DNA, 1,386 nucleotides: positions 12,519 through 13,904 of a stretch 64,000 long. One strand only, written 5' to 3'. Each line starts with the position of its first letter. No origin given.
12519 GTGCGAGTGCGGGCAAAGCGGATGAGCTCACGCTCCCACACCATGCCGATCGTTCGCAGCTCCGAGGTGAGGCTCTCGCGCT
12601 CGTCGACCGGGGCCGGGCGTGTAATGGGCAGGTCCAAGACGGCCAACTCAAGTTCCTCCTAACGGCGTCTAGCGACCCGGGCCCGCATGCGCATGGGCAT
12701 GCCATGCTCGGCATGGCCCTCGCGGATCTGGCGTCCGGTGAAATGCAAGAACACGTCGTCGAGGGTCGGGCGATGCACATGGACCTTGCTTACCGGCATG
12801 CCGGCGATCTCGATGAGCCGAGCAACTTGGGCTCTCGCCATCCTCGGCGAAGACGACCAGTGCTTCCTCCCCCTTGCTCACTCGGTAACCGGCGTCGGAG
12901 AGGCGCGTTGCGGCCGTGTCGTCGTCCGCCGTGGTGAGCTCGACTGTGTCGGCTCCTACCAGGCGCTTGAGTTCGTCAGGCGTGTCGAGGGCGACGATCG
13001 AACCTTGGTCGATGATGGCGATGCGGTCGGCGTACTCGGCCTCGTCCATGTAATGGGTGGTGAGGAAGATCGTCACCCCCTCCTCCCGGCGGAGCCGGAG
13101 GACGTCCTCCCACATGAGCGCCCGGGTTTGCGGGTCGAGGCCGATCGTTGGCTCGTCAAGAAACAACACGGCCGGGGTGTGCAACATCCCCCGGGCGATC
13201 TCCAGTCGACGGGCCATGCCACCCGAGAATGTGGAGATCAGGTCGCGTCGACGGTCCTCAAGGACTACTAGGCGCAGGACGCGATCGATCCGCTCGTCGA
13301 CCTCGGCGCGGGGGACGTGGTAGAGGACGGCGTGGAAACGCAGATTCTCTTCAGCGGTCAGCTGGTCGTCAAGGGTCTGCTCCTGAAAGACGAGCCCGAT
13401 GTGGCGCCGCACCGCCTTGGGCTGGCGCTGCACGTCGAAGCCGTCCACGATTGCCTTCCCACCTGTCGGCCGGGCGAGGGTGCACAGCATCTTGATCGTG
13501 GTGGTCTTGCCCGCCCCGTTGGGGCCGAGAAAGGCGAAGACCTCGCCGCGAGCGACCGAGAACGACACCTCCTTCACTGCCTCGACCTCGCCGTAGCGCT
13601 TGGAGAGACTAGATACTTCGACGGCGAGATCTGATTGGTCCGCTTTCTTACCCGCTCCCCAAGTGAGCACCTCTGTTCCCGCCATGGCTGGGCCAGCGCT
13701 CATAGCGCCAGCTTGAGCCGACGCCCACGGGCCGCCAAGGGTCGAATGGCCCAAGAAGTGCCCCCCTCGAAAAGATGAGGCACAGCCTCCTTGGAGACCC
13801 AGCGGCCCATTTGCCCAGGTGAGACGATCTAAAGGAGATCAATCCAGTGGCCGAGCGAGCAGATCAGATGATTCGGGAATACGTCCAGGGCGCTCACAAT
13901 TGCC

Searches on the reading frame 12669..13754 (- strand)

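Call 74: search_protein_families(library=pfam, proteins=[window:12669-13754:-], max_evalue=0.001)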
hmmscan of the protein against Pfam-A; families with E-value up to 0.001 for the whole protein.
window:12669-13754:- (361 aa): 2 families
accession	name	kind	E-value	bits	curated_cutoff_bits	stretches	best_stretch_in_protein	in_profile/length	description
PF00005.33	ABC_tran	-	1.1e-34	120.4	25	1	61-203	2-136/137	ABC transporter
PF13304.12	AAA_21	-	1.7e-10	41.9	27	1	131-234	220-298/304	AAA domain, putative AbiEii toxin, Type IV TA system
